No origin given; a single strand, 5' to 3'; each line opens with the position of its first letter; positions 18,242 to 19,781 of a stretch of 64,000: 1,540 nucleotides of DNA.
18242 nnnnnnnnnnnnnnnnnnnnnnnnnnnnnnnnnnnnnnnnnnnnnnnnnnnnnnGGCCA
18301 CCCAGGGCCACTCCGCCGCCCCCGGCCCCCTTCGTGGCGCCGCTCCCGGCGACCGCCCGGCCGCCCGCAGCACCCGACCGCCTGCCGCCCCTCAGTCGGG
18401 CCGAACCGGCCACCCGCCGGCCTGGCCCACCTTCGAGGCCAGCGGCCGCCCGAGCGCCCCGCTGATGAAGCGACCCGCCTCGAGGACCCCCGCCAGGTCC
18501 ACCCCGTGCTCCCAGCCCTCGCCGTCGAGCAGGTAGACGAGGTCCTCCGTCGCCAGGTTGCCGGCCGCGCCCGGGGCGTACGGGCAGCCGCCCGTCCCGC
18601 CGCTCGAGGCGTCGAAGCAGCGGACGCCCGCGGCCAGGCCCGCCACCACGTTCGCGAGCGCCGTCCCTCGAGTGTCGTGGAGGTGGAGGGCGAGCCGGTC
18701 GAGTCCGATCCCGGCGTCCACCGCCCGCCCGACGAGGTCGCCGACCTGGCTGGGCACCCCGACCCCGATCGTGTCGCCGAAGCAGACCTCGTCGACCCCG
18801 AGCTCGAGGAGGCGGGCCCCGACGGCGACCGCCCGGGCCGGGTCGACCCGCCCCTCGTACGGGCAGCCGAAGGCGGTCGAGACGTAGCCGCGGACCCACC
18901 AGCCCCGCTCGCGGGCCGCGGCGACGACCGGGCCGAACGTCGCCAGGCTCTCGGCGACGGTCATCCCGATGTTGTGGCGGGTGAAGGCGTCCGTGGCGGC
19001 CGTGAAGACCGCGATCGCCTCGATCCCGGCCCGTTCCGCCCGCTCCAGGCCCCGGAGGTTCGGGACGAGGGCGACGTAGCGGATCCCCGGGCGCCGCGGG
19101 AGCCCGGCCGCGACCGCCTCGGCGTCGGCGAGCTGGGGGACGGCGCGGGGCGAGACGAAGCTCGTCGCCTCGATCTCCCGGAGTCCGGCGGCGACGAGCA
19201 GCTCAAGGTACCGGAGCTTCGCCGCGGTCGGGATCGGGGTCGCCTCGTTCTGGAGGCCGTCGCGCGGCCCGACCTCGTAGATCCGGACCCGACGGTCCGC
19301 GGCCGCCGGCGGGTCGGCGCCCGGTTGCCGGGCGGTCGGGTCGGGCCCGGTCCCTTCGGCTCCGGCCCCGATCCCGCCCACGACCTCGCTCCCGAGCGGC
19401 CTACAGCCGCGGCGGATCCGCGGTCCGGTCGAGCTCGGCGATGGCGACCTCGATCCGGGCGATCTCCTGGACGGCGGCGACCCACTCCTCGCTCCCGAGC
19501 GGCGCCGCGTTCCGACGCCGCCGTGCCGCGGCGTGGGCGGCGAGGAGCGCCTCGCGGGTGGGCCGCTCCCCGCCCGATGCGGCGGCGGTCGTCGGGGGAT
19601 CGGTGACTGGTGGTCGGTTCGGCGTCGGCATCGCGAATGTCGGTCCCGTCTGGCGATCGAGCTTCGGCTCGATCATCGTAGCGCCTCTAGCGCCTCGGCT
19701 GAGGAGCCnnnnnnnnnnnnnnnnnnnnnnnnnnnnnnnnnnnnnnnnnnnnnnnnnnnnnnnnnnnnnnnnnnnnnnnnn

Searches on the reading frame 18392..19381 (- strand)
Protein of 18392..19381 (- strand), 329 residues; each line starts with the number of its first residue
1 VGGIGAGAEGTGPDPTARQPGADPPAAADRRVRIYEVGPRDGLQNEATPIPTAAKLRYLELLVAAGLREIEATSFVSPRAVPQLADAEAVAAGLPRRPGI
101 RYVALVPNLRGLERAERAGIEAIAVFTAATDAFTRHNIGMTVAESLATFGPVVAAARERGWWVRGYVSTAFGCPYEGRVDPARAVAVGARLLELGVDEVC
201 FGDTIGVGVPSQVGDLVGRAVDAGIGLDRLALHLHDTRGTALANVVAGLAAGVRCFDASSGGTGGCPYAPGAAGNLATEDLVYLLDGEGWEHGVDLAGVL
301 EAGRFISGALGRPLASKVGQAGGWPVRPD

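Call 3: search_protein_families(library=pfam, proteins=[window:18392-19381:-], max_evalue=0.01)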
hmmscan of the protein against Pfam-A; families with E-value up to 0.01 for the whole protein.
window:18392-19381:- (329 aa): 1 family
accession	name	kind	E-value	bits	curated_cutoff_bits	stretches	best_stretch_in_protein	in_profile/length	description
PF00682.25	HMGL-like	-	2e-41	142.6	29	1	31-306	1-260/260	HMGL-like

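Call 49: search_protein_families(library=ncbifam, proteins=[window:18392-19381:-], max_evalue=0.00001)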
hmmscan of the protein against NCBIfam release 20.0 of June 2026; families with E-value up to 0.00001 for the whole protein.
window:18392-19381:- (329 aa): 16 families
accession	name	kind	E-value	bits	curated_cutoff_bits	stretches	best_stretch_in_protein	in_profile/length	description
NF004283.0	PRK05692.1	subfamily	1.4e-112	375.7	246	1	29-321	4-295/300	hydroxymethylglutaryl-CoA lyase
TIGR02660.1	nifV_homocitr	equivalog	1.6e-15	57.3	462.9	1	34-317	4-270/365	homocitrate synthase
NF041069.1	IPMS_Sufob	equivalog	8e-14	51.7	600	1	32-314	1-268/371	isopropylmalate synthase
TIGR02090.1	LEU1_arch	subfamily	6.4e-13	48.6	484.75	1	32-285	1-236/363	isopropylmalate/citramalate/homocitrate synthases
TIGR02146.1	LysS_fung_arch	equivalog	1.1e-12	47.9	413.55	1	109-264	72-220/344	homocitrate synthase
NF002085.0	PRK00915.1-2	subfamily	2.6e-10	39.6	517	1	29-264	11-234/504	2-isopropylmalate synthase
NF002086.0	PRK00915.1-3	equivalog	1.4e-09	37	532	1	29-286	4-251/516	2-isopropylmalate synthase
NF006049.0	PRK08195.1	subfamily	2e-09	37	229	1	180-303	146-263/344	4-hyroxy-2-oxovalerate/4-hydroxy-2-oxopentanoic acid aldolase,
TIGR03217.1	4OH_2_O_val_ald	equivalog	7e-09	35.3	286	1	179-302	139-257/334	4-hydroxy-2-oxovalerate aldolase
NF006761.0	PRK09282.1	domain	1.2e-08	33.9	402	1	184-304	156-268/591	pyruvate carboxylase subunit B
TIGR00973.1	leuA_bact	equivalog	2.9e-08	32.7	598.7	1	117-285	87-245/494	2-isopropylmalate synthase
TIGR01108.1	oadA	equivalog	5.5e-08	31.7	756.5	1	185-303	152-262/582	sodium-extruding oxaloacetate decarboxylase subunit alpha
NF008984.0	PRK12330.1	equivalog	1.3e-07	30.8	827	1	184-307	158-275/500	methylmalonyl-CoA carboxytransferase subunit 5S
NF002087.0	PRK00915.1-4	equivalog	1.6e-06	26.9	729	1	32-303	7-272/516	2-isopropylmalate synthase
NF011420.0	PRK14847.1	equivalog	6.3e-06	25.4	604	0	39-73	40-74/333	2-isopropylmalate synthase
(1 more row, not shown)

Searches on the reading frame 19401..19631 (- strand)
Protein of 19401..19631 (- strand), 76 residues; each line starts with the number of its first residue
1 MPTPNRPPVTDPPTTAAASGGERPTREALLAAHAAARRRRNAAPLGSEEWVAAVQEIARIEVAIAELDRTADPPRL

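Call 48: search_protein_families(library=pfam, proteins=[window:19401-19631:-], max_evalue=1)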
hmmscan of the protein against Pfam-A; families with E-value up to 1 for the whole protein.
window:19401-19631:- (76 aa): 0 families
